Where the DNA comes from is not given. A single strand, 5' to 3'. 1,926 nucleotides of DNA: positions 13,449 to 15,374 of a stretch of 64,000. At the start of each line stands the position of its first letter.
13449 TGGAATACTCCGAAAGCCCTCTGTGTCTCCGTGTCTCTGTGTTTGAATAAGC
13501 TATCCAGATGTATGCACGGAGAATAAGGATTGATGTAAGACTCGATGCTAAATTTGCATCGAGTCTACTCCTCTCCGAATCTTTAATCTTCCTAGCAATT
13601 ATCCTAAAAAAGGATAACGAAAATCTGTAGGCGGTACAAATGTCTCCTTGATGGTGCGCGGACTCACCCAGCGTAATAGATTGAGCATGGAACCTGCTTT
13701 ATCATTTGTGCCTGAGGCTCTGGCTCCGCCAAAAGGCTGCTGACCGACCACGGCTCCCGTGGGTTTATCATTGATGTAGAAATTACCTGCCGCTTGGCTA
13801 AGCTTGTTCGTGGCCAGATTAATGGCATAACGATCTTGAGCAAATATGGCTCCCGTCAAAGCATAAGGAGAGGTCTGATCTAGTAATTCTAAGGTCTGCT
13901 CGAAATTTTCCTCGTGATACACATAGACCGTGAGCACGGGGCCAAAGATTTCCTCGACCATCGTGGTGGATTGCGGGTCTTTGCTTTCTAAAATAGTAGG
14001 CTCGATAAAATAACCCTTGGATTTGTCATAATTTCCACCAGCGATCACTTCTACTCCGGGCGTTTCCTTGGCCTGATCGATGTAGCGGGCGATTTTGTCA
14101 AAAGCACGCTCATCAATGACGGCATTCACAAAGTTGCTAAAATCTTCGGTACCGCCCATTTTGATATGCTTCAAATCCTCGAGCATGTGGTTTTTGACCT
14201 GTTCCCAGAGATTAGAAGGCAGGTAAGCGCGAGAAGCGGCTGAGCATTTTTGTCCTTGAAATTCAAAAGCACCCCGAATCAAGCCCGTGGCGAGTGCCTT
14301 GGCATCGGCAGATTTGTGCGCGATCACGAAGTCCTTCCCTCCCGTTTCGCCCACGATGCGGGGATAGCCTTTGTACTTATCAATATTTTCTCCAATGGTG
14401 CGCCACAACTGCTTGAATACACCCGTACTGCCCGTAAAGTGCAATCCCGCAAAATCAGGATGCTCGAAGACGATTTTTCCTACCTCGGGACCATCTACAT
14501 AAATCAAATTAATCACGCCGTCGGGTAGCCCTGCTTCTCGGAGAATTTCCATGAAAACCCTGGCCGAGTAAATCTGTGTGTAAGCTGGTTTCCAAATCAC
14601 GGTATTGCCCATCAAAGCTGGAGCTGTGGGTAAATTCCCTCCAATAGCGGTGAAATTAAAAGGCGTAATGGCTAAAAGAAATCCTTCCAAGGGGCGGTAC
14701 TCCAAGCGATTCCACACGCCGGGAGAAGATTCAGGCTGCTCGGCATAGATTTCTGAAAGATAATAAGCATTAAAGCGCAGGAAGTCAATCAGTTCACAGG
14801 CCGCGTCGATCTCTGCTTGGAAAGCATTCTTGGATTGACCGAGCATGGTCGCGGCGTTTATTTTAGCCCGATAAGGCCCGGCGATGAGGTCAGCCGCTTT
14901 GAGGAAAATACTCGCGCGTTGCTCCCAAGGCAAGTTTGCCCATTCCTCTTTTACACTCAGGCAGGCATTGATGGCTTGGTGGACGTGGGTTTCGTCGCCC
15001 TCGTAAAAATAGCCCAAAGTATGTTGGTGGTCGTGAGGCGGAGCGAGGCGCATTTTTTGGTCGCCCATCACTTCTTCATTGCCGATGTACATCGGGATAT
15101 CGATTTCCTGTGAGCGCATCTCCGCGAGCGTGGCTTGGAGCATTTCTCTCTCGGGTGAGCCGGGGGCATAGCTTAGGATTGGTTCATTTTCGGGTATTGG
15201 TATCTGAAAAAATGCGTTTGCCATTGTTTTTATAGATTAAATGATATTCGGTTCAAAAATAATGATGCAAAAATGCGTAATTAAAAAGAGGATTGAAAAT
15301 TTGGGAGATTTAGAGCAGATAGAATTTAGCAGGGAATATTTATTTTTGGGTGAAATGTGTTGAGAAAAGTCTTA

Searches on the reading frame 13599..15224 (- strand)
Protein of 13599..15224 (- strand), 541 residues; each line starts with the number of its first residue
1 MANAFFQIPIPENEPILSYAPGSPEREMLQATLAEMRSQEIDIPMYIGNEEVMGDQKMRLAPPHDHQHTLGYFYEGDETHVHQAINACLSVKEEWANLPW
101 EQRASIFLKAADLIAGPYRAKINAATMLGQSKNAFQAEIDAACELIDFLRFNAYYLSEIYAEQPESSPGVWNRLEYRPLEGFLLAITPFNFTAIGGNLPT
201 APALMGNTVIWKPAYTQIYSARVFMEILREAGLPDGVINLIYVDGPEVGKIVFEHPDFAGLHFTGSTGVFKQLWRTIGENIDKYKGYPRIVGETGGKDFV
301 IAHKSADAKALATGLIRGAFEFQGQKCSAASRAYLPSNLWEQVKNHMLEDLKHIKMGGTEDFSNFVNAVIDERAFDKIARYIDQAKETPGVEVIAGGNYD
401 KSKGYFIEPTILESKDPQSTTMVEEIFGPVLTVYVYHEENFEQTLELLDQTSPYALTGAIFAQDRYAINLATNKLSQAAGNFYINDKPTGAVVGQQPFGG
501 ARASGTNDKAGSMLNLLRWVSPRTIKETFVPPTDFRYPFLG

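Call 3: search_protein_families(library=pfam, proteins=[window:13599-15224:-], max_evalue=1)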
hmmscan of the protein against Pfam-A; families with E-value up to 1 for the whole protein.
window:13599-15224:- (541 aa): 2 families
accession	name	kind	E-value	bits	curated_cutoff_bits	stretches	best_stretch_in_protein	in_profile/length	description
PF00171.27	Aldedh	-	2.4e-98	330.1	23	1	57-512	8-449/461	Aldehyde dehydrogenase family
PF03192.19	DUF257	-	0.0024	18.1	25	1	404-439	151-186/205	Pyrococcus protein of unknown function, DUF257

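Call 44: find_related_loci(query=window:13599-15224:-, collection=metagenome_contigs, flank=10000)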
Query window:13599-15224:- (541 aa) in metagenome_contigs; peptide patterns used: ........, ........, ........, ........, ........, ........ (x = any residue, [..] = any of these).
600 stretches matched a pattern (row limit reached: there are more); 596 encode a relative of the query (tblastn E <= 1e-3); the best 80 are kept; 80 distinct loci.
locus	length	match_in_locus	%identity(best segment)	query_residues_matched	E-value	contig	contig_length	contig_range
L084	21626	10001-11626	76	1-541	0e+0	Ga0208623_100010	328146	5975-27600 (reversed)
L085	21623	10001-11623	76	1-541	0e+0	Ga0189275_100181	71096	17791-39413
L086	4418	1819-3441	76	1-541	0e+0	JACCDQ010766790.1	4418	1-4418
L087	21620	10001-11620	74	1-540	0e+0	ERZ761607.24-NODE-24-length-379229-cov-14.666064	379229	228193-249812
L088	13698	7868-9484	73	1-539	0e+0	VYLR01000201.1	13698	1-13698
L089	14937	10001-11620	73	1-540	0e+0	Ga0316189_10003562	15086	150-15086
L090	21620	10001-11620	73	1-540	0e+0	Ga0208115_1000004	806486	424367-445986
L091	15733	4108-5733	73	1-541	0e+0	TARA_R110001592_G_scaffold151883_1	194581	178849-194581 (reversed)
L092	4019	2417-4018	72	1-534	0e+0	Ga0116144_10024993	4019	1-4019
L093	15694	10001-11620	70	1-540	0e+0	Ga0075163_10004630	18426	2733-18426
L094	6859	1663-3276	71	3-540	0e+0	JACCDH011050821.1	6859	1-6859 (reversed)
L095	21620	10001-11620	69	1-540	0e+0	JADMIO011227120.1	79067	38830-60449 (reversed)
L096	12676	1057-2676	70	1-541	0e+0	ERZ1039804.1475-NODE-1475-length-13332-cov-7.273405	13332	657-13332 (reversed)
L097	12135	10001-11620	70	1-540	0e+0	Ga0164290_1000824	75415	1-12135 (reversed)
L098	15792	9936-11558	68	1-541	0e+0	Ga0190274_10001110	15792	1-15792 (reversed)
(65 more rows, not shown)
